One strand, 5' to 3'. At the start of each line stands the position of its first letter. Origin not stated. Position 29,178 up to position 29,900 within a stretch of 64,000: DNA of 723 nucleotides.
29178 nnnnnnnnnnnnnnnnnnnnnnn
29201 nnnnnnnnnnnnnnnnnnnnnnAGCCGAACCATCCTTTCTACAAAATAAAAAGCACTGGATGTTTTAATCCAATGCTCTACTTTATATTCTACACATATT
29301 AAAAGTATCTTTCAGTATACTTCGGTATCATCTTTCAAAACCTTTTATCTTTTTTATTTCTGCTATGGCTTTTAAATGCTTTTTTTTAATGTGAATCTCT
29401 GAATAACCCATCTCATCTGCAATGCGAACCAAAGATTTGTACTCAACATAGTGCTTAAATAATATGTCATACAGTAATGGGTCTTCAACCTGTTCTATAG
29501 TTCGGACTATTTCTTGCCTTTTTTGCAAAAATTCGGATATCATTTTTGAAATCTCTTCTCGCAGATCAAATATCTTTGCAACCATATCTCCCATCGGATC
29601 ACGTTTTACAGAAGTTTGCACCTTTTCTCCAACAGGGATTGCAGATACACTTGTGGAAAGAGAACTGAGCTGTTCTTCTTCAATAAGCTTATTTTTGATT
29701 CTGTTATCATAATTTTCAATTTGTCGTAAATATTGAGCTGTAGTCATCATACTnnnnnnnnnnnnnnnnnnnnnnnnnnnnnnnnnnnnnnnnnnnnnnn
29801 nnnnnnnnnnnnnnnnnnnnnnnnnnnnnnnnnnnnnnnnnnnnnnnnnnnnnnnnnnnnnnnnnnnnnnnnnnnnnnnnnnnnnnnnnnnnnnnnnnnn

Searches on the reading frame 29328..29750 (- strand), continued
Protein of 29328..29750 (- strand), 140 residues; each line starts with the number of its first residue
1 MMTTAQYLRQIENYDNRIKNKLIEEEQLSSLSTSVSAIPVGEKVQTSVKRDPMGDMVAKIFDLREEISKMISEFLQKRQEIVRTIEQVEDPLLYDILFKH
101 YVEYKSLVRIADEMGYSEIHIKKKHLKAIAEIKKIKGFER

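Call 69: get_annotated_region(hit=H34, flank=1200)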
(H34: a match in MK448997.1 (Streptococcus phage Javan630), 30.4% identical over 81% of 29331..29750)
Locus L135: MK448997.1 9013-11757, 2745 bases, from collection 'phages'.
description: Streptococcus phage Javan630, complete genome.
organism: Streptococcus phage Javan630 (NCBI taxid 2548289)
taxonomy: Viruses; Duplodnaviria; Heunggongvirae; Uroviricota; Caudoviricetes
host: Streptococcus uberis C8329; source: -; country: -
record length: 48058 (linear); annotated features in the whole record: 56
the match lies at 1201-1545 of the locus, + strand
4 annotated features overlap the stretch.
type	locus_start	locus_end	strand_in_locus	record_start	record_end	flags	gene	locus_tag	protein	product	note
CDS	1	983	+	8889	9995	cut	-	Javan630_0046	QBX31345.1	DNA helicase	-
CDS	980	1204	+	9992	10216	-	-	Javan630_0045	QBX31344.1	hypothetical protein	-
CDS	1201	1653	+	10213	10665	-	-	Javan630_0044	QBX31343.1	hypothetical protein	-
CDS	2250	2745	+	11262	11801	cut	-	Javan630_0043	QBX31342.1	hypothetical protein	FIG00519798: hypothetical protein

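Call 70: get_annotated_region(hit=H37, flank=1200)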
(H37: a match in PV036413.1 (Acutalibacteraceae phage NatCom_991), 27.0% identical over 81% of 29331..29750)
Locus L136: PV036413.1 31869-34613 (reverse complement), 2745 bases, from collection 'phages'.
description: Acutalibacteraceae phage NatCom_991, complete genome.
organism: Acutalibacteraceae phage NatCom_991 (NCBI taxid 3403512)
taxonomy: Viruses; Duplodnaviria; Heunggongvirae; Uroviricota; Caudoviricetes; Ca. Heliusvirales
host: Acutalibacteraceae; source: human feces; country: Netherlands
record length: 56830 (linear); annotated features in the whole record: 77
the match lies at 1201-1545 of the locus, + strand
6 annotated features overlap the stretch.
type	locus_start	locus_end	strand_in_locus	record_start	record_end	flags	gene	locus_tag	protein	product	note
CDS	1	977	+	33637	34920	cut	-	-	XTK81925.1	hypothetical protein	-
CDS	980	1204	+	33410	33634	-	-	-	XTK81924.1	hypothetical protein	-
CDS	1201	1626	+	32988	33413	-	-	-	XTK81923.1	transcriptional regulator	-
CDS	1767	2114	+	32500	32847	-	-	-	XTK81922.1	HNH endonuclease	-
CDS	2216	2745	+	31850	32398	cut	-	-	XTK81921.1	hypothetical protein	-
CDS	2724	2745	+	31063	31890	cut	-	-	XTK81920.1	hypothetical protein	-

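Call 71: get_annotated_region(hit=H46, flank=1200)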
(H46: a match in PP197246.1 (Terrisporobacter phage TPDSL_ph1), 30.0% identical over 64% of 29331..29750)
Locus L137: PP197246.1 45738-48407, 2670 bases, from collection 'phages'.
description: Terrisporobacter phage TPDSL_ph1, complete genome.
organism: Terrisporobacter phage TPDSL_ph1 (NCBI taxid 3141806)
taxonomy: Viruses
host: Terrisporobacter petrolearius DSL; source: culture supernatant; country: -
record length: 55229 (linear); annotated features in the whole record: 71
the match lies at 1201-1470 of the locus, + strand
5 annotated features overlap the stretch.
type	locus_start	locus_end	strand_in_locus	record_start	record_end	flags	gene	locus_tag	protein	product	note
CDS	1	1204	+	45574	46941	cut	-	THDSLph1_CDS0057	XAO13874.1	DNA helicase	-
CDS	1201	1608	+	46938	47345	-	-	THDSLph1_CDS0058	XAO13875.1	transcriptional regulator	-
CDS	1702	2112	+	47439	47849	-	-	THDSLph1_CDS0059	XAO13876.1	HNH endonuclease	-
CDS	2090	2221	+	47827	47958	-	-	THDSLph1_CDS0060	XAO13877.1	hypothetical protein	-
CDS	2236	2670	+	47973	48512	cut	-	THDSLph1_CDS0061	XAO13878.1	terminase small subunit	-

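Call 72: get_annotated_region(hit=H33, flank=1200)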
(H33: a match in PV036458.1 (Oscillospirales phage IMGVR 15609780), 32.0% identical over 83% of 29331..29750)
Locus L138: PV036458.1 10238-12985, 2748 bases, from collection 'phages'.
description: Oscillospirales phage IMGVR 15609780, complete genome.
organism: Oscillospirales phage IMGVR 15609780 (NCBI taxid 3403686)
taxonomy: Viruses; Duplodnaviria; Heunggongvirae; Uroviricota; Caudoviricetes; Ca. Heliusvirales
host: Oscillospirales; source: human feces; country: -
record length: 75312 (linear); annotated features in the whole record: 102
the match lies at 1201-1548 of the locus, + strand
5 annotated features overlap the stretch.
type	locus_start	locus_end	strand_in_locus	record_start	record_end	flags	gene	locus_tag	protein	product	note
CDS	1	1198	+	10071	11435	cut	-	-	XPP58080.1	hypothetical protein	-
CDS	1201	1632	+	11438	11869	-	-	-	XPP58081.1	transcriptional regulator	-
CDS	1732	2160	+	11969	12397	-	-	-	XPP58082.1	HNH endonuclease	-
CDS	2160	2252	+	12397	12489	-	-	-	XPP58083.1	hypothetical protein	-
CDS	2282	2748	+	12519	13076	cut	-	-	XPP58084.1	hypothetical protein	-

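Call 78: find_related_loci(query=A1, collection=genome_contigs, flank=3000)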
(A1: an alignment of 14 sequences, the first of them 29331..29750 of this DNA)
Query A1 (140 aa) in genome_contigs; peptide patterns used: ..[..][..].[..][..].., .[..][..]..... (x = any residue, [..] = any of these).
88 stretches matched a pattern; 12 encode a relative of the query (tblastn E <= 1e-3); 12 distinct loci.
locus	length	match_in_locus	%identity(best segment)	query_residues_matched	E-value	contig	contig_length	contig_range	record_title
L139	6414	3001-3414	41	2-139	1e-30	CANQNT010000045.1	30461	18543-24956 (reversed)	MAG: uncultured Acetatifactor sp. isolate Lapin-012__bin4 genome assembly, contig: Lapin-012__NODE_2303_length_30461_cov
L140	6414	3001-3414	41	2-139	3e-30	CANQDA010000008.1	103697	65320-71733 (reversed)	MAG: uncultured Lachnospiraceae bacterium isolate Lapin-003-2__bin22 genome assembly, contig: Lapin-003-2__NODE_161_leng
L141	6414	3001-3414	41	2-139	1e-26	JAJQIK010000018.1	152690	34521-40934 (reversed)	MAG: Clostridiales bacterium isolate U.9_7 NODE_11_length_152690_cov_13.193088, whole genome shotgun sequence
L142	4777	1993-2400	36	2-137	9e-24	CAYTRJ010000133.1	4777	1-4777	MAG TPA_asm: uncultured Faecalimonas sp. isolate SRP225648_co1_151 genome assembly, contig: NODE_45848_length_4777_cov_5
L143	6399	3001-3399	38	2-134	1e-23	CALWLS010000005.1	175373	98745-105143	MAG: uncultured Lachnospiraceae bacterium isolate BRZ_EQ__bin76 genome assembly, contig: BRZ_EQ__NODE_158_length_175373_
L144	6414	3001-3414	41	2-135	2e-23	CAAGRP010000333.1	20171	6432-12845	MAG TPA_asm: Lachnospiraceae bacterium, isolate HGM11928, WGS project CAAGRP010000000 data, contig: SRS883021_122_k99_26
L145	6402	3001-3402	31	2-134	8e-19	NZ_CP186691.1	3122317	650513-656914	Faecalibacterium prausnitzii strain 2 chromosome, complete genome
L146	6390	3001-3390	36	2-129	2e-18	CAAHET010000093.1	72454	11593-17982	MAG TPA_asm: uncultured Faecalibacterium sp., isolate HGM13298, WGS project CAAHET010000000 data, contig: SRS820629_35_k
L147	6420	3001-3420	33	1-138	1e-16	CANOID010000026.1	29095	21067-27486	MAG TPA_asm: uncultured Lachnoclostridium sp. isolate SRR13921778_bin.72_metawrap_v1.3_MAG genome assembly, contig: NODE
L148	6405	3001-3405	33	2-135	2e-14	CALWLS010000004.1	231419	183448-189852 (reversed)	MAG: uncultured Lachnospiraceae bacterium isolate BRZ_EQ__bin76 genome assembly, contig: BRZ_EQ__NODE_80_length_231419_c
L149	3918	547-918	30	2-133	1e-13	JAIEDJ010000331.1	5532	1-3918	MAG: Oscillospiraceae bacterium isolate SC0389_S3_11 SC0389_S3_11_contig_330, whole genome shotgun sequence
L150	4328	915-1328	34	1-135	2e-13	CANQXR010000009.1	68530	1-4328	MAG: uncultured Clostridia bacterium isolate Lapin-023__bin39 genome assembly, contig: Lapin-023__NODE_545_length_68530_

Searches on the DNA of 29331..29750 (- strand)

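Call 74: search_rna_families(sources=[L131, L132, L133, L134, L135, L136, L137, L138], threshold=evalue, max_evalue=1)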
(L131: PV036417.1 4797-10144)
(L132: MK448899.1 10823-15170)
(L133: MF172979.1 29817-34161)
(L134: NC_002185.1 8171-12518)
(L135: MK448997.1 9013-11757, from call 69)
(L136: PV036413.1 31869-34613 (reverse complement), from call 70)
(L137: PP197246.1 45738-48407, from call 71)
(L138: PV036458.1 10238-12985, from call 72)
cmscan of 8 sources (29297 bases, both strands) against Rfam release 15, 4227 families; matches with E-value up to 1: 3.
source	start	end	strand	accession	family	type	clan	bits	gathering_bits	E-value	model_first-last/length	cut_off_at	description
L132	1601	1680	+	RF00005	tRNA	Gene; tRNA;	CL00001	28.2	29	0.045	1-71/71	no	tRNA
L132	1917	1951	-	RF00489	ctRNA_p42d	Gene; antisense;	-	22.7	50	0.98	1-46/46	no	ctRNA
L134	1726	1743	+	RF00023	tmRNA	Gene;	CL00001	15.9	47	0.011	346-363/374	no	transfer-messenger RNA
